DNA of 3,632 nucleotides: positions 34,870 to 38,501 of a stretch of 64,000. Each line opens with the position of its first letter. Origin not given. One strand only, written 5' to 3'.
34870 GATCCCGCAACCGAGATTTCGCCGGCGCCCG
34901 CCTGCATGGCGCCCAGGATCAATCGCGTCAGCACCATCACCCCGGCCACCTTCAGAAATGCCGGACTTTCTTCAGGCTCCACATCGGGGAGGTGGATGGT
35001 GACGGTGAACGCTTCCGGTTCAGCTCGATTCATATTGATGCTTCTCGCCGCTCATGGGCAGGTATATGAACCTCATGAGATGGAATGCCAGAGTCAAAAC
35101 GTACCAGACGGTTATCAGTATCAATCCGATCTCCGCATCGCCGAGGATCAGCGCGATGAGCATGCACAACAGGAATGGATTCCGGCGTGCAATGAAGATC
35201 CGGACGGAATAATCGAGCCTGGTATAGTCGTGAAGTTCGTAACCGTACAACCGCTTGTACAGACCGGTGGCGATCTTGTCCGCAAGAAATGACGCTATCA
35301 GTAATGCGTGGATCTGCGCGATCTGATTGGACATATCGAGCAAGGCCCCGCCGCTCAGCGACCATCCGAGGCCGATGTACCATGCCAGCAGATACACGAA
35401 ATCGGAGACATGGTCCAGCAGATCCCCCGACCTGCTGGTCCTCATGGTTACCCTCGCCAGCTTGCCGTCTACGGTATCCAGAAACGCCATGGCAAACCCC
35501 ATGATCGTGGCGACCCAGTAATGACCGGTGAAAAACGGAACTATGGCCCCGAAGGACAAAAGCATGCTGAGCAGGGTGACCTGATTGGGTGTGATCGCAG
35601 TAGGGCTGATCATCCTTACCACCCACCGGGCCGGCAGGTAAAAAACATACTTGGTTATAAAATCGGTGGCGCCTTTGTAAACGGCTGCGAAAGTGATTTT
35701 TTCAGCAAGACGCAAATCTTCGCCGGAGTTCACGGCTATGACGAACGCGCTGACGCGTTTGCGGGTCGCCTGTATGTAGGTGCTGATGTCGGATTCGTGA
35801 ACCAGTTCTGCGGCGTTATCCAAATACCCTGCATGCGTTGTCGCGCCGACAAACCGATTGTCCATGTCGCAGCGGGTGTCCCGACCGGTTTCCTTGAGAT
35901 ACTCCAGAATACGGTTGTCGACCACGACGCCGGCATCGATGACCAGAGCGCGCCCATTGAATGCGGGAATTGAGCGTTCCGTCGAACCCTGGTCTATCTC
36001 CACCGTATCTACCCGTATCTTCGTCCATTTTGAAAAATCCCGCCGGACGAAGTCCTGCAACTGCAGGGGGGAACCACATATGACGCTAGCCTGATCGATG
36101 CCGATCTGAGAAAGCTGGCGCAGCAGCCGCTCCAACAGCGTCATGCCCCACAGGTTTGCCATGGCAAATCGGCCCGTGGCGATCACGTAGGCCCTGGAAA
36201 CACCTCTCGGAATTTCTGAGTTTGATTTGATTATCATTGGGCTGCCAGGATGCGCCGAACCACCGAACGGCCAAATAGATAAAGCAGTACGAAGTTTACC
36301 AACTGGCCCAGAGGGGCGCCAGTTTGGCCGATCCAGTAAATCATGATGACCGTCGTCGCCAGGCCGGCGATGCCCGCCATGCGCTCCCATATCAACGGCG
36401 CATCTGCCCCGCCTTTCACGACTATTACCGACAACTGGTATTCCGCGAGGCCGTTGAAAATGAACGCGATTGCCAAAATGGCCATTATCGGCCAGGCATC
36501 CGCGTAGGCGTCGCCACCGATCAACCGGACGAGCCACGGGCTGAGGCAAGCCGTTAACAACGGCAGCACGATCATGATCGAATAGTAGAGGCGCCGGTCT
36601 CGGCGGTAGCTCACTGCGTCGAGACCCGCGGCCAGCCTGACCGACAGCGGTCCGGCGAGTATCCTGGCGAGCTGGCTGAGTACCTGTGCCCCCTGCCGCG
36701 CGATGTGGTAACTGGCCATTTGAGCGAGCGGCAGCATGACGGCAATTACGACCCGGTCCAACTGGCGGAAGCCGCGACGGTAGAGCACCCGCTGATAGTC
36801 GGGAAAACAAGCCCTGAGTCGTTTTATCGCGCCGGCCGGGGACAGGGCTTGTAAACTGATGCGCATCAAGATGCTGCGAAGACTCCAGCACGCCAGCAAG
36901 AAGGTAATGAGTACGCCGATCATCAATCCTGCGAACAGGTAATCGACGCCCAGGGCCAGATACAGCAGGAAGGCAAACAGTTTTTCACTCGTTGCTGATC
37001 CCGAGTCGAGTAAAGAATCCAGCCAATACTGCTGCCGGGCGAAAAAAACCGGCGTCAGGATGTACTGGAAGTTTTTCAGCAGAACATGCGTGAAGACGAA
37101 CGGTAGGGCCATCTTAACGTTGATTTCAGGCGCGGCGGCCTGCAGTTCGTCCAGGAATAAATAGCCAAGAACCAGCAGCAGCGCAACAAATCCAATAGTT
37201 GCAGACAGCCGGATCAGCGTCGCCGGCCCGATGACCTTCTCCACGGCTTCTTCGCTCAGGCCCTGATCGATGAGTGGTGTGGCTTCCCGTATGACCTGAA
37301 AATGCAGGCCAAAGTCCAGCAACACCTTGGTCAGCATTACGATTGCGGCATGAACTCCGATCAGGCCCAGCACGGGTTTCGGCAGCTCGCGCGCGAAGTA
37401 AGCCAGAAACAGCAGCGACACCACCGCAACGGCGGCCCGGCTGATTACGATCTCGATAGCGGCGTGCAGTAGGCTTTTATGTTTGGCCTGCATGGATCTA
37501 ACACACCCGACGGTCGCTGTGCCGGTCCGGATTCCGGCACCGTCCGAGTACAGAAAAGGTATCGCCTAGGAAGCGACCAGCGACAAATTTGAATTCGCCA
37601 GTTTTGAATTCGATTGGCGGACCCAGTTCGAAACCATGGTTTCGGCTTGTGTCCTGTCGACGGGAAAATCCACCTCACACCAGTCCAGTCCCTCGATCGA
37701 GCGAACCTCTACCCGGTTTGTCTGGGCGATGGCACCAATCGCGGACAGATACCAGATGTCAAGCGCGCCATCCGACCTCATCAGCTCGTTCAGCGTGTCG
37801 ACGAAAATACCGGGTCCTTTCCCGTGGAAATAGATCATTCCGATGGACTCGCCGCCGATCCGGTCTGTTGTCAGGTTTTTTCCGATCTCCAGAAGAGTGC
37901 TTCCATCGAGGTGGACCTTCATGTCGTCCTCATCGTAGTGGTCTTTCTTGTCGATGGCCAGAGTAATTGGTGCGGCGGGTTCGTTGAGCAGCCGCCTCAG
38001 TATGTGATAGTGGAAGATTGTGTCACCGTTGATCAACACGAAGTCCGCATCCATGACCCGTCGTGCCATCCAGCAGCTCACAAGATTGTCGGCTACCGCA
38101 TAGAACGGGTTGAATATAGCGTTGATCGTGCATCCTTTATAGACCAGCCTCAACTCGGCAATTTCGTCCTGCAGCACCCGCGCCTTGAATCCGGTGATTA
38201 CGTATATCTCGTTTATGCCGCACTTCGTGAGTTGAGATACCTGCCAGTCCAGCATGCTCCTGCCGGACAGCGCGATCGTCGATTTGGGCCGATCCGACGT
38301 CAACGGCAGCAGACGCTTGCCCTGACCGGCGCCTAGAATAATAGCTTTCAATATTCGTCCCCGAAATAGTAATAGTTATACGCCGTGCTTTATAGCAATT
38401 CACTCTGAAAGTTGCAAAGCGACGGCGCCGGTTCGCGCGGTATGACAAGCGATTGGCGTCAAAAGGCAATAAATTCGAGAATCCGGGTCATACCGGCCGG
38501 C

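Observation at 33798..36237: Tandem paralogous CDP-alcohol phosphatidyltransferases carrying degenerate nucleotidyltransferase-like N-domains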

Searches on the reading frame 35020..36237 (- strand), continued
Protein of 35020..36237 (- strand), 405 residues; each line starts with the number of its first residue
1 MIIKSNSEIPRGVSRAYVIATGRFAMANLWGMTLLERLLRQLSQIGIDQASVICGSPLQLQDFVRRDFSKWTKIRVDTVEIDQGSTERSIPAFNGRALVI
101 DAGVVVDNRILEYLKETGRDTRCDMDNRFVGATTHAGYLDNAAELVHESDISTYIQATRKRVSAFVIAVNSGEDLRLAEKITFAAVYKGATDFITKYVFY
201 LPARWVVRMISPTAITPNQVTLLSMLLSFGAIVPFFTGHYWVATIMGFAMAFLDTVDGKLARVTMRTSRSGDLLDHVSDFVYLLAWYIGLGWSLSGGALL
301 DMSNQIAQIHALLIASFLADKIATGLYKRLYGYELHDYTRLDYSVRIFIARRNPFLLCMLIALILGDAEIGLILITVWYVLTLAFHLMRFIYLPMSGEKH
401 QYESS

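Call 53: search_protein_families(library=pfam, proteins=[L046:8611-10128:+, L046:9986-10987:+, L046:11042-11974:+, L046:12017-13234:-, L046:13570-14535:-, L046:14539-16254:-, L046:7846-8661:-, L046:6183-7415:-, L046:5122-6186:-, L046:3970-5121:-], max_evalue=0.001)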
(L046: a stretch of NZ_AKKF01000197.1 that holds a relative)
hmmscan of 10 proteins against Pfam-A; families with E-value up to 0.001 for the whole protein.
L046:8611-10128:+ (505 aa): 1 family
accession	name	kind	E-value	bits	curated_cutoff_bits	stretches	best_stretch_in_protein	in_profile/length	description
PF01066.26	CDP-OH_P_transf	-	3.6e-10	40.9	22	1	315-411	2-92/152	CDP-alcohol phosphatidyltransferase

L046:9986-10987:+ (333 aa): 0 families

L046:11042-11974:+ (310 aa): 0 families

L046:12017-13234:- (405 aa): 4 families
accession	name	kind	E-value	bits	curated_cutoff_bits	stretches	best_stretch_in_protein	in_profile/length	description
PF00155.27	Aminotran_1_2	-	3e-52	178.4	19.7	1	45-384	3-359/361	Aminotransferase class I and II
PF01212.27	Beta_elim_lyase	-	3.2e-08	33.7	27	1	91-317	35-270/288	Beta-eliminating lyase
PF01053.26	Cys_Met_Meta_PP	-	8.3e-06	25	27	1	72-218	39-181/381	Cys/Met metabolism PLP-dependent enzyme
PF01041.23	DegT_DnrJ_EryC1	-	0.001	18.8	19.8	0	89-217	25-152/360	DegT/DnrJ/EryC1/StrS aminotransferase family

L046:13570-14535:- (321 aa): 7 families
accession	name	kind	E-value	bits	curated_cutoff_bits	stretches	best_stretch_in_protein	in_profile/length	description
PF01370.27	Epimerase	-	1.1e-22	81.1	20.9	1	10-205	1-229/240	NAD dependent epimerase/dehydratase family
PF01073.25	3Beta_HSD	-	2.3e-15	56.8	22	1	11-123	1-122/280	3-beta hydroxysteroid dehydrogenase/isomerase family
PF13460.12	NAD_binding_10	-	4.1e-13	50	27.2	1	14-156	1-147/184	NAD(P)H-binding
PF05368.20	NmrA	-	5.7e-11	43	27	1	9-207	4-209/298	NmrA-like family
PF07993.18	NAD_binding_4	-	2.6e-10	40.3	20.1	0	64-120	81-139/258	Male sterility protein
PF04321.23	RmlD_sub_bind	-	9.2e-09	35.2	27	1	10-212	3-213/287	RmlD substrate binding domain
PF00106.31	adh_short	-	2.2e-05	24.4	26.6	0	9-141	2-162/195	short chain dehydrogenase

L046:14539-16254:- (571 aa): 1 family
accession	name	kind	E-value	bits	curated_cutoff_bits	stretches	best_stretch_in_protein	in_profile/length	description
PF00501.34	AMP-binding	-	9.9e-51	173.1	29.9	1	49-422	21-384/384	AMP-binding enzyme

L046:7846-8661:- (271 aa): 0 families

L046:6183-7415:- (410 aa): 1 family
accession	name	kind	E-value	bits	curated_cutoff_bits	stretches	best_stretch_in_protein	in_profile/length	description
PF03739.19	LptF_LptG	-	2.1e-65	221.5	27.9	1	20-372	1-352/353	Lipopolysaccharide export system permease LptF/LptG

L046:5122-6186:- (354 aa): 1 family
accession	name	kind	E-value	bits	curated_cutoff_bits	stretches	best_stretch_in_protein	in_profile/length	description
PF03739.19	LptF_LptG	-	1.6e-69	235.1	27.9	1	6-349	2-351/353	Lipopolysaccharide export system permease LptF/LptG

L046:3970-5121:- (383 aa): 0 families

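Call 55: search_protein_families(library=pfam, proteins=[L046:531-1334:+, L046:1668-2630:+, L046:1752-2624:-, L046:3200-4228:-, L046:3018-3623:-, L046:16254-18128:-, L046:17609-18778:-, L046:18775-19464:-], max_evalue=0.01)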
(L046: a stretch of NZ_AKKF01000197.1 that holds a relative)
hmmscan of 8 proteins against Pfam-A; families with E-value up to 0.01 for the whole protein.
L046:531-1334:+ (267 aa): 0 families

L046:1668-2630:+ (320 aa): 0 families

L046:1752-2624:- (290 aa): 6 families
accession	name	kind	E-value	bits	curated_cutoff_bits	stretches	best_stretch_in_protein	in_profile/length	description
PF13561.12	adh_short_C2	-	1.5e-58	198.6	27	1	43-276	1-235/236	Enoyl-(Acyl carrier protein) reductase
PF00106.31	adh_short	-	3e-52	177.4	26.6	1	37-228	1-191/195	short chain dehydrogenase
PF08659.16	KR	-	2e-10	41.3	22.6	1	39-193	3-156/180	KR domain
PF23441.1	SDR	-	7.1e-09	35.9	27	1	38-275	9-254/258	SDR-like rossmann domain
PF01370.27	Epimerase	-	0.00087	19.2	20.9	1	39-110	1-67/240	NAD dependent epimerase/dehydratase family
PF02882.25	THF_DHG_CYH_C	-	0.0085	15.9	27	0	34-77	34-77/160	Tetrahydrofolate dehydrogenase/cyclohydrolase, NAD(P)-binding domain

L046:3200-4228:- (342 aa): 1 family
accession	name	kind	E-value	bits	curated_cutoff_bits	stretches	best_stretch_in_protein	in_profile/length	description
PF12804.13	NTP_transf_3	-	1.3e-11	45.4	27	1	92-220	2-121/160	MobA-like NTP transferase domain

L046:3018-3623:- (201 aa): 0 families

L046:16254-18128:- (624 aa): 0 families

L046:17609-18778:- (389 aa): 0 families

L046:18775-19464:- (229 aa): 1 family
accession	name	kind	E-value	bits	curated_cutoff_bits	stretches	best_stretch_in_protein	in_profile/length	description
PF06835.18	LptC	-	2e-14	54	21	1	76-225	22-174/175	Lipopolysaccharide-assembly, LptC-related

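Call 76: find_encoding_contigs(protein=window:35020-36237:-, flank=1000, max_places=3)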
Protein window:35020-36237:- (405 aa): 1 contig read that carries it; 1 place shown.
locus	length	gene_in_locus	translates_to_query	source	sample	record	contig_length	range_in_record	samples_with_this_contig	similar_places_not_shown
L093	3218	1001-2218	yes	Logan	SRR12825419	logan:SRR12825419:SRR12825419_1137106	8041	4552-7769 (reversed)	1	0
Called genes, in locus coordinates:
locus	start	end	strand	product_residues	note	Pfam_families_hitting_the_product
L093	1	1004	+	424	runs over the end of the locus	?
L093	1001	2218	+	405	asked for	PF01066:CDP-OH_P_transf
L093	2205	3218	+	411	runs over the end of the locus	PF01066:CDP-OH_P_transf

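Call 93: find_encoding_contigs(protein=P0014, flank=10000, max_places=1)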
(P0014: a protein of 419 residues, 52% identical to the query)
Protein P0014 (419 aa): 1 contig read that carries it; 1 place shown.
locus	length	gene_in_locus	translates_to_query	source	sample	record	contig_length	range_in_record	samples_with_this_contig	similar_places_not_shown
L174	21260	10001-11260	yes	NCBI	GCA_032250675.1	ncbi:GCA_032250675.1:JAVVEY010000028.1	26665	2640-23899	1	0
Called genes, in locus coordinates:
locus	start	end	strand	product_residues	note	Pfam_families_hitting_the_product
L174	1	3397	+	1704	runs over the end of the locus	PF01855:POR_N, PF17147:PFOR_II, PF01558:POR, PF13187:Fer4_9 (faint), PF13237:Fer4_10 (faint), PF00037:Fer4 (weak), PF12837:Fer4_6 (weak), PF13370:Fer4_13 (weak), +1 more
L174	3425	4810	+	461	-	PF13375:RnfC_N, PF01512:Complex1_51K, PF10531:SLBB, PF13187:Fer4_9 (faint), PF12838:Fer4_7, PF13183:Fer4_8, PF13237:Fer4_10, PF13534:Fer4_17 (weak)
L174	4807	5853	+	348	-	PF03116:NQR2_RnfD_RnfE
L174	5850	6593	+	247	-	PF04205:FMN_bind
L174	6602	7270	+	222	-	PF02508:Rnf-Nqr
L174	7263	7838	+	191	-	PF02508:Rnf-Nqr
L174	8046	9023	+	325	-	PF02424:ApbE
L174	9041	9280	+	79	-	-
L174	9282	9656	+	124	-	-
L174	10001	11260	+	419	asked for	PF01066:CDP-OH_P_transf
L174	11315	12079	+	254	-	PF00483:NTP_transferase, PF12804:NTP_transf_3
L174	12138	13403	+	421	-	PF01066:CDP-OH_P_transf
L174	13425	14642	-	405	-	PF01266:DAO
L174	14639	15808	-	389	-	PF01070:FMN_dh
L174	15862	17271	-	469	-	PF01082:Cu2_monooxygen (faint), PF03712:Cu2_monoox_C (weak)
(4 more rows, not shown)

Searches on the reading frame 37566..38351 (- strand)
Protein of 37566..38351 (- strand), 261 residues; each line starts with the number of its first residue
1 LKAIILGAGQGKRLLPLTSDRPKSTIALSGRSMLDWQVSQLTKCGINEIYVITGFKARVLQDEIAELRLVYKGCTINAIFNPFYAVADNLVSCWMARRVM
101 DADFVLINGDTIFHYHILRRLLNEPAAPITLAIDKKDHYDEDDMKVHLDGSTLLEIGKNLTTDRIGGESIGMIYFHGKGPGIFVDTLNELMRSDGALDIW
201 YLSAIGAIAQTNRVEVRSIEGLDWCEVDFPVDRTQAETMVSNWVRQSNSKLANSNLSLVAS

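Call 7: search_protein_families(library=pfam, proteins=[window:37566-38351:-], max_evalue=0.01)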
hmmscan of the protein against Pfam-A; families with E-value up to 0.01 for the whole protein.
window:37566-38351:- (261 aa): 2 families
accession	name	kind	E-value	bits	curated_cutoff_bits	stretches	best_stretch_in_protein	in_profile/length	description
PF00483.29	NTP_transferase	-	8.7e-12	45.6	21.2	1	2-115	1-115/245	Nucleotidyl transferase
PF12804.13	NTP_transf_3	-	2.1e-08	34.9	27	1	3-124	1-110/160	MobA-like NTP transferase domain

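Call 8: search_protein_families(library=ncbifam, proteins=[window:37566-38351:-], max_evalue=0.01)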
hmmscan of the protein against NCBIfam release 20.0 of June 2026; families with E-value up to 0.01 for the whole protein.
window:37566-38351:- (261 aa): 37 families (the best 25 are shown)
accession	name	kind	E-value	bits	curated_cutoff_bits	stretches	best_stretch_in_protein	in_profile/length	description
TIGR03992.1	Arch_glmU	subfamily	4.1e-19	68.7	292.1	1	1-137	1-132/393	bifunctional sugar-1-phosphate nucleotidylyltransferase/acetyltransferase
NF041135.1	IPPtranDIPPsyn_Thcocales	equivalog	1.3e-17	63.9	580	1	1-241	1-219/419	bifunctional L-myo-inositol-1-phosphate cytidylyltransferase/CDP-L-myo-inositol myo-inositolphosphotransferase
NF041313.1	UDPGP_AglF_Halo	equivalog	3.2e-16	59.5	400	1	1-117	1-112/234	UTP--glucose-1-phosphate uridylyltransferase AglF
NF045761.1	NAMPUrTaseMurU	equivalog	1.4e-12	47.9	250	1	1-64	1-64/226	N-acetylmuramate alpha-1-phosphate uridylyltransferase MurU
TIGR02091.1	glgC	equivalog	4.4e-11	42.5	424.9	1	2-66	2-67/364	glucose-1-phosphate adenylyltransferase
NF002772.0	PRK02862.1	equivalog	4.6e-11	42.1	537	1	3-65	6-69/429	glucose-1-phosphate adenylyltransferase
NF041173.1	Sug_nt_acttase_Thmprot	equivalog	7.8e-11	41.5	600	1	1-238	1-225/405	bifunctional sugar-1-phosphate nucleotidylyltransferase/acetyltransferase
TIGR01208.1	rmlA_long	equivalog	3.8e-10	39.2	320.25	1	2-119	1-116/353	glucose-1-phosphate thymidylyltransferase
NF002023.0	PRK00844.1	subfamily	5.8e-10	38.6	458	1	3-66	9-73/408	glucose-1-phosphate adenylyltransferase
NF052502.1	man1P_GTase_Rv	exception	9.3e-09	34.6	440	1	2-65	2-65/352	mannose-1-phosphate guanylyltransferase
NF001947.0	PRK00725.1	subfamily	1.6e-08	33.7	470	1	3-64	19-81/426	glucose-1-phosphate adenylyltransferase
TIGR01099.1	galU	equivalog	4.9e-08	32.9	326.8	1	1-63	2-64/261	UTP--glucose-1-phosphate uridylyltransferase GalU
NF049965.1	GlMnHpPGnyltfHddC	equivalog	5.6e-08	32.7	300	1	1-151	1-143/221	D-glycero-D-manno-heptose 1-phosphate guanosyltransferase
NF045697.1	MurNAcPUrMurU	equivalog_domain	7.1e-08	32.1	370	1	4-62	1-59/229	N-acetylmuramate alpha-1-phosphate uridylyltransferase MurU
TIGR01173.1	glmU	equivalog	1.2e-07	31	366.85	1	1-71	1-68/452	bifunctional UDP-N-acetylglucosamine diphosphorylase/glucosamine-1-phosphate N-acetyltransferase GlmU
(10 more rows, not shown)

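Call 61: list_cluster_members(proteins=[P0001, P0121, window:35020-36237:-, window:33798-35033:-, window:37566-38351:-, window:27960-29219:+])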
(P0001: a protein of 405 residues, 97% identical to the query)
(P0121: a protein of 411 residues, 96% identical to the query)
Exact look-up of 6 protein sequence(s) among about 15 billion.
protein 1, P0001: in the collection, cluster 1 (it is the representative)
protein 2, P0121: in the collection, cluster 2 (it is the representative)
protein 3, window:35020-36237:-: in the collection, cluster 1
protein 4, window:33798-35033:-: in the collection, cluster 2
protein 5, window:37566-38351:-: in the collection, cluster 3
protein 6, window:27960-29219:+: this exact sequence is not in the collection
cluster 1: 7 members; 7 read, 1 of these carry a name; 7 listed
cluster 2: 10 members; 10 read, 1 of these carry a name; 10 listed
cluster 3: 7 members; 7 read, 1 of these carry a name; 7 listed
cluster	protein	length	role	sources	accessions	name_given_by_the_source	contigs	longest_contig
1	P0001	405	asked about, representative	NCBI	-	-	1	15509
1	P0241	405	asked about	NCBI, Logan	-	-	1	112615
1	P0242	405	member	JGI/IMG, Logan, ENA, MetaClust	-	\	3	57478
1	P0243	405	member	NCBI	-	-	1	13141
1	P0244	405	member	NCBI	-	-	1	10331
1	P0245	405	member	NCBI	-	-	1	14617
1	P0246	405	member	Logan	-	-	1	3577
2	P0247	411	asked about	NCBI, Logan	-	-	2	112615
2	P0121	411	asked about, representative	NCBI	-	-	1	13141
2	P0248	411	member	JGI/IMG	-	phosphatidylglycerophosphate synthase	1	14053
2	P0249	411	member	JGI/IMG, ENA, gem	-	-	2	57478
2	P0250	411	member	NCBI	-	-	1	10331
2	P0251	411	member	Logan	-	-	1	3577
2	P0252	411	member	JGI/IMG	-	-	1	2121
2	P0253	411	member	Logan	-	-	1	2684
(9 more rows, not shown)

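Call 63: search_solved_structures(query=window:37566-38351:-, max_evalue=0.001, show_alignments=1)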
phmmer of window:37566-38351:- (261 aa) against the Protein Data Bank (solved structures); distinct sequences matched with E-value up to 0.001: 25.
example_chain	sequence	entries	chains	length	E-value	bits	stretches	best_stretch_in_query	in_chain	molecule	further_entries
1jyk_A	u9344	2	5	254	8.8e-11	45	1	1-120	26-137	CTP:phosphocholine Cytidylyltransferase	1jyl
5z09_A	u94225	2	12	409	8.1e-10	41.8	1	1-71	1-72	Dual sugar-1-phosphate nucleotidylyltransferase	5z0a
2ggo_A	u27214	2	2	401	8.9e-10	41.7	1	1-70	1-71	401aa long hypothetical glucose-1-phosphate thymidylyltransferase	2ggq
4y7t_A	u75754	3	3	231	1.2e-08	37.9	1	1-145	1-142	Nucleotidyl transferase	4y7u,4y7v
6i3m_G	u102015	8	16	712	1.9e-06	30.8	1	2-116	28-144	Translation initiation factor eIF-2B subunit epsilon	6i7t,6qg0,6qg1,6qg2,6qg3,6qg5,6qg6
9y3p_A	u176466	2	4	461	2.1e-06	30.6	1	2-121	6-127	Translation initiation factor eIF2B subunit epsilon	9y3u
6o81_A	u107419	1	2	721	4.5e-06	29.5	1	2-121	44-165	Translation initiation factor eIF-2B subunit epsilon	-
6ezo_I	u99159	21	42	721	4.5e-06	29.5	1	2-121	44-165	Human eukaryotic initiation factor EIF2B epsilon subunits | Translation initiation factor eIF-2B subunit epsilon | Translation initiation factor eIF2B subunit e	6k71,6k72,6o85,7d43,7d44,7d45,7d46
6caj_B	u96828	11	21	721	4.5e-06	29.5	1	2-121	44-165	Translation initiation factor eIF-2B subunit epsilon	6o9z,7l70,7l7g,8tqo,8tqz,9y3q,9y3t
9qc6_I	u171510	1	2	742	4.7e-06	29.5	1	2-121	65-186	Translation initiation factor eIF2B subunit epsilon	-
9xuk_B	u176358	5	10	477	9.8e-06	28.4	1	3-65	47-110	Glucose-1-phosphate adenylyltransferase large subunit 1, chloroplastic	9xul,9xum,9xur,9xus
4jd0_A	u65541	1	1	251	1e-05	28.4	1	2-161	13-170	Nucleotidyl transferase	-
8hhd_A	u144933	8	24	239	2.5e-05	27.1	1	1-183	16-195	Nucleotidyl transferase | N-acetylmuramate alpha-1-phosphate uridylyltransferase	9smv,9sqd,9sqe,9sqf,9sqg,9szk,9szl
5b04_I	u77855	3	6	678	3.4e-05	26.7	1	2-115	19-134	Probable translation initiation factor eIF-2B subunit epsilon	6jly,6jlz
6pd1_A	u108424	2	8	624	3.5e-05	26.6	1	2-228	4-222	Nucleotidyl transferase/aminotransferase, class V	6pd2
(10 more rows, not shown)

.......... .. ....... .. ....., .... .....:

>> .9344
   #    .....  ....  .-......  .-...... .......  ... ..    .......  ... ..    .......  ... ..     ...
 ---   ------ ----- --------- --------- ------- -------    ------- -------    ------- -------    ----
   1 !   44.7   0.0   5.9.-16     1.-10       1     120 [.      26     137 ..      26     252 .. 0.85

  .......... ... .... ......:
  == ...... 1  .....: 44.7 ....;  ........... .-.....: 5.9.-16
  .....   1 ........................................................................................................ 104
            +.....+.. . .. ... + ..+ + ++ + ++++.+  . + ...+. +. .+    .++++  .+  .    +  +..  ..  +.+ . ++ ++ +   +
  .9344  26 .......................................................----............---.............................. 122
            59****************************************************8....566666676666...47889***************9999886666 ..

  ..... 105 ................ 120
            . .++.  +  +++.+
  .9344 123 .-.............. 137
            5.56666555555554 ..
